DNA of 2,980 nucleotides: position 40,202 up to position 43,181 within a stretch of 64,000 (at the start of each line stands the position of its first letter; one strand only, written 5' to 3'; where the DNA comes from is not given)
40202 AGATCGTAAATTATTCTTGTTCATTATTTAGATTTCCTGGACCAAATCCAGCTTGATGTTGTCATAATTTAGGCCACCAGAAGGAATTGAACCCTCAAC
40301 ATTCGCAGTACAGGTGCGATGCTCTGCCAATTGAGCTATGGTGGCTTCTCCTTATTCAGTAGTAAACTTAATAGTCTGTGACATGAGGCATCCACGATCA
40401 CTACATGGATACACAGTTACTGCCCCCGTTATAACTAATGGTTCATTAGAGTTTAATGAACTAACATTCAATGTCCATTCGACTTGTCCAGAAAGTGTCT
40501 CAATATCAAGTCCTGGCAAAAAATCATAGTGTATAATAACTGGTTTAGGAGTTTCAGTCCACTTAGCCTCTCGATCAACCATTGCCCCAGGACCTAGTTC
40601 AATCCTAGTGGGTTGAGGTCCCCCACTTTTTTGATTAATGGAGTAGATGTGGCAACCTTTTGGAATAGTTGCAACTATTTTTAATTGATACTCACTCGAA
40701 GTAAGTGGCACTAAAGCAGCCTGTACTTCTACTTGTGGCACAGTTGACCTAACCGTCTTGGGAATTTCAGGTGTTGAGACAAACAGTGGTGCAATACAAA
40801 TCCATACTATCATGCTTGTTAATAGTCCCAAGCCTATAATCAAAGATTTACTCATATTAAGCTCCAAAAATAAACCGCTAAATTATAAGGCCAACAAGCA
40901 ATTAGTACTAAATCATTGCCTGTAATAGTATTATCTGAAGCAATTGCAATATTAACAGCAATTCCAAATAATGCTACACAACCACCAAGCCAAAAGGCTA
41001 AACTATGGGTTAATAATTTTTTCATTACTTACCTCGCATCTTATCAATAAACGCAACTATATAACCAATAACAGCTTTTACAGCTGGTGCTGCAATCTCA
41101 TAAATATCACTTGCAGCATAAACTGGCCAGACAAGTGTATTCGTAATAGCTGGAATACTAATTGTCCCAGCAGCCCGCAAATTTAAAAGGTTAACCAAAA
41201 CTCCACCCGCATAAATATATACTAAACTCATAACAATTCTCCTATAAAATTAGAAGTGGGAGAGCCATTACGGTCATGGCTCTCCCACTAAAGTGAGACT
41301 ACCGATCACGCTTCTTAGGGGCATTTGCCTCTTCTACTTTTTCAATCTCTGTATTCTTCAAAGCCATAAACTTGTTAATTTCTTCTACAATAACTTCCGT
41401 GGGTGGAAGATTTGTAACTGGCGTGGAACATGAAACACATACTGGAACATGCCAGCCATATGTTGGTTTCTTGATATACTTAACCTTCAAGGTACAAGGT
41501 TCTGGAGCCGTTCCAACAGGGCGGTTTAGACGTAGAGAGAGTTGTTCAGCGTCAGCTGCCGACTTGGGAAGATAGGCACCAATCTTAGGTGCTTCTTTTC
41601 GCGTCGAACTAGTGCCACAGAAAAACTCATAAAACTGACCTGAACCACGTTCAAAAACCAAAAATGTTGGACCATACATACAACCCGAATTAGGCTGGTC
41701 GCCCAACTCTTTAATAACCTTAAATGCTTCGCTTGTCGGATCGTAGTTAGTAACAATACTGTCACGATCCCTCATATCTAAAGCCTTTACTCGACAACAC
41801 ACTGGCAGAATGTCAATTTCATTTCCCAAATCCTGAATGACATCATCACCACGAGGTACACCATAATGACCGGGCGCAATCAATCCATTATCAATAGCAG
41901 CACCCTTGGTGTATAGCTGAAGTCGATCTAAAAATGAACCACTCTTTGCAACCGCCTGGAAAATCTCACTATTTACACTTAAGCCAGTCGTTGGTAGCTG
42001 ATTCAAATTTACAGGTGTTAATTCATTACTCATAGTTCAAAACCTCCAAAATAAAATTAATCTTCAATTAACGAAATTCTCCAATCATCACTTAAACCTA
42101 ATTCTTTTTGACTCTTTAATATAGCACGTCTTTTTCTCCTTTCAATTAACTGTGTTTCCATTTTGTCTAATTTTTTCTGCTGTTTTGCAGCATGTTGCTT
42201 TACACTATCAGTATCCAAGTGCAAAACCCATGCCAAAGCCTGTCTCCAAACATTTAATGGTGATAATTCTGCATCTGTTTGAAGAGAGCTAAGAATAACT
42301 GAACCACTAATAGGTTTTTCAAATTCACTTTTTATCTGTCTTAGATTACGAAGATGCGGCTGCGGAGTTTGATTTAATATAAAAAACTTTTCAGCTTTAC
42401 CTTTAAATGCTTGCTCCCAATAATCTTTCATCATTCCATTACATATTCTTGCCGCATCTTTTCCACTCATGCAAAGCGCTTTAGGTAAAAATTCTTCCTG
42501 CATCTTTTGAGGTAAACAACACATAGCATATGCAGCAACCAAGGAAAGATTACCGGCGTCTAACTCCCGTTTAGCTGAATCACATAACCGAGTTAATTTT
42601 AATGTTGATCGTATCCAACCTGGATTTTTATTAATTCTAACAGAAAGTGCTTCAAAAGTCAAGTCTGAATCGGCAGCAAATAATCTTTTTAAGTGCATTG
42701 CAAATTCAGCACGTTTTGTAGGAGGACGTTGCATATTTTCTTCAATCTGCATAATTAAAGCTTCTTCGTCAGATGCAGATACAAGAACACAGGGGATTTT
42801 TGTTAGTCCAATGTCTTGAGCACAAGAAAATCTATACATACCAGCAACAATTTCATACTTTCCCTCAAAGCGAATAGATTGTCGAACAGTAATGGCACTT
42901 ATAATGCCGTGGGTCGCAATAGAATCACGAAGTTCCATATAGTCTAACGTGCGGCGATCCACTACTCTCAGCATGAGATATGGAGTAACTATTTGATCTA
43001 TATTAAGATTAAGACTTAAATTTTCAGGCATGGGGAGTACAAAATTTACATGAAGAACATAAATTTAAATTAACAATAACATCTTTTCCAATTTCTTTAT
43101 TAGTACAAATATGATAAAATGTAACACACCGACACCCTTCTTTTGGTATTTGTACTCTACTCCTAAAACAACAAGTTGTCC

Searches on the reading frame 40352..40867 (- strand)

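Call 9: search_protein_families(library=pfam, proteins=[window:40352-40867:-], max_evalue=0.01)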
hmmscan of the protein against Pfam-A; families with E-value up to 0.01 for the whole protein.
window:40352-40867:- (171 aa): 1 family
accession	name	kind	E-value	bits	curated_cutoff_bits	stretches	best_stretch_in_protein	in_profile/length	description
PF11412.14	DsbD_N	-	0.0035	17.8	25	1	53-169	13-116/119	Thiol:disulfide interchange protein DsbD, N-terminal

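Call 10: search_protein_families(library=phrogs, proteins=[window:40352-40867:-], max_evalue=0.001)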
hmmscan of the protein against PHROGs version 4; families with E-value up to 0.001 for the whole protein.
window:40352-40867:- (171 aa): 0 families

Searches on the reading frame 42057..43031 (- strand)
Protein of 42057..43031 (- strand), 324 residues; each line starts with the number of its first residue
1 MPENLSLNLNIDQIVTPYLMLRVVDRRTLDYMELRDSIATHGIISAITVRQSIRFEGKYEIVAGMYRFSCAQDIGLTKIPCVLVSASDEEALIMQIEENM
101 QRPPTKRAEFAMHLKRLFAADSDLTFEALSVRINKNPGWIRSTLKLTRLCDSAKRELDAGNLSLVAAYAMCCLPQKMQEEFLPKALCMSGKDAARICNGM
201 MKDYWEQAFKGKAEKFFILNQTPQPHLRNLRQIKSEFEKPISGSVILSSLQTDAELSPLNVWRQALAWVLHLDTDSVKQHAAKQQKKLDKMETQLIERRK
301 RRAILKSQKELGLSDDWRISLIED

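Call 9: search_protein_families(library=pfam, proteins=[window:42057-43031:-], max_evalue=0.01)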
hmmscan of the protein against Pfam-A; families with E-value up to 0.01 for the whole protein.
window:42057-43031:- (324 aa): 2 families
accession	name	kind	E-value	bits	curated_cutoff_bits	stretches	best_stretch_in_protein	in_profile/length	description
PF02195.25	ParB_N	-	7.6e-14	52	26.3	1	31-101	27-95/95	ParB N-terminal domain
PF17762.8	HTH_ParB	-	0.0035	17.9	22.6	1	109-184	7-82/102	ParB HTH domain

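Call 10: search_protein_families(library=phrogs, proteins=[window:42057-43031:-], max_evalue=0.001)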
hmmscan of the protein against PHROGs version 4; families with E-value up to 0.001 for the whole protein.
window:42057-43031:- (324 aa): 12 families
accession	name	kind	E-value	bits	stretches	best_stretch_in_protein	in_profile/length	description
phrog_3264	-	DNA, RNA and nucleotide metabolism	8.6e-19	69.3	1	9-156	52-194/337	ParB-like partition protein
phrog_4715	-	DNA, RNA and nucleotide metabolism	5.4e-17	62.4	1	30-182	170-340/630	ParB-like partition protein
phrog_6218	-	DNA, RNA and nucleotide metabolism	4.3e-12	46.9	1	30-165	26-160/506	ParB-like partition protein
phrog_1033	-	DNA, RNA and nucleotide metabolism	9.8e-10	39.7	1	33-170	60-199/334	ParB-like partition protein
phrog_3951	-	unknown function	1e-08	36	1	29-103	42-124/301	-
phrog_723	-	DNA, RNA and nucleotide metabolism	5.4e-07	30.6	1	30-99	32-102/223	ParB-like partition protein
phrog_18726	-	unknown function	2.1e-06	27.7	1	77-209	106-229/572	-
phrog_12047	-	DNA, RNA and nucleotide metabolism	3.1e-06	27.9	1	32-104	22-89/301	ParB-like partition nuclease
phrog_498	-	other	9.2e-06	25.4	1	30-91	57-115/633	DNA methyltransferase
phrog_26387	-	DNA, RNA and nucleotide metabolism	5.5e-05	23.7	1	31-87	33-88/252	ParB-like partition nuclease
phrog_620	-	DNA, RNA and nucleotide metabolism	0.00016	22.9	1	30-91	31-87/217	ParB-like partition protein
phrog_21315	-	unknown function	0.00044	20.3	1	30-116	31-111/415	-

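Call 103: search_protein_families(library=ncbifam, proteins=[window:42057-43031:-], max_evalue=0.01)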
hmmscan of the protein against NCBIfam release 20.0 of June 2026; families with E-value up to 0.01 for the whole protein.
window:42057-43031:- (324 aa): 6 families
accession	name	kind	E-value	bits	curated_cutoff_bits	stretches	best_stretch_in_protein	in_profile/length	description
TIGR04285.1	nucleoid_noc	exception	1.3e-20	73.8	315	1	30-184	25-176/255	nucleoid occlusion protein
TIGR00180.1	parB_part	domain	2.1e-19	70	58.45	1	32-168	30-167/186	ParB/RepB/Spo0J family partition protein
TIGR03734.1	PRTRC_parB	hypoth_equivalog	6.1e-17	61.4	278.6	1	30-186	16-173/555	PRTRC system ParB family protein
TIGR03454.1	partition_RepB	equivalog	1.5e-10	41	201.5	1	25-129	82-187/325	plasmid partitioning protein RepB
NF010440.0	PRK13866.1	equivalog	6.2e-05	22.3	522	1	31-121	90-179/336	plasmid partitioning protein RepB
NF053625.1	SerKinSerKArch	equivalog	0.00012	21.4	380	1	32-90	36-94/244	ADP-dependent L-serine kinase SerK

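Call 104: search_solved_structures(query=window:42057-43031:-, max_evalue=0.01)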
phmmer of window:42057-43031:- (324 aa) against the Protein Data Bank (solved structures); distinct sequences matched with E-value up to 0.01: 11.
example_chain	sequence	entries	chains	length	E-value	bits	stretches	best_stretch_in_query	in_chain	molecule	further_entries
7ng0_A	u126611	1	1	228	1.8e-15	60.2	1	25-176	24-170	Nucleoid occlusion protein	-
7nfu_A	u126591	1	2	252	2.4e-15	59.8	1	25-176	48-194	Nucleoid occlusion protein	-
7ol9_A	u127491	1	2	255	1e-14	57.7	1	32-176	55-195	Nucleoid occlusion protein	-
7o0n_A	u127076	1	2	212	6.1e-13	51.9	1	32-187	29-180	ParB family protein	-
7bnr_A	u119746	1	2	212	8.4e-13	51.4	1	32-187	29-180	ParB family protein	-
7bnk_A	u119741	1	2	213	8.5e-13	51.4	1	32-187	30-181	ParB family protein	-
6t1f_A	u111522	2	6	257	9.6e-12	48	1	28-172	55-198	Chromosome-partitioning protein ParB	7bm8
6sdk_A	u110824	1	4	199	1e-11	47.9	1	27-180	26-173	Stage 0 sporulation protein J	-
1vz0_A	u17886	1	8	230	2.5e-11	46.6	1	32-176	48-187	Chromosome-partitioning protein Spo0J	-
4umk_A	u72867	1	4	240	2.6e-07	33.4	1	6-179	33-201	PROBABLE CHROMOSOME-PARTITIONING PROTEIN PARB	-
9ygm_La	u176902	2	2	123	0.0033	19.9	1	211-310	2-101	60S ribosomal protein uL29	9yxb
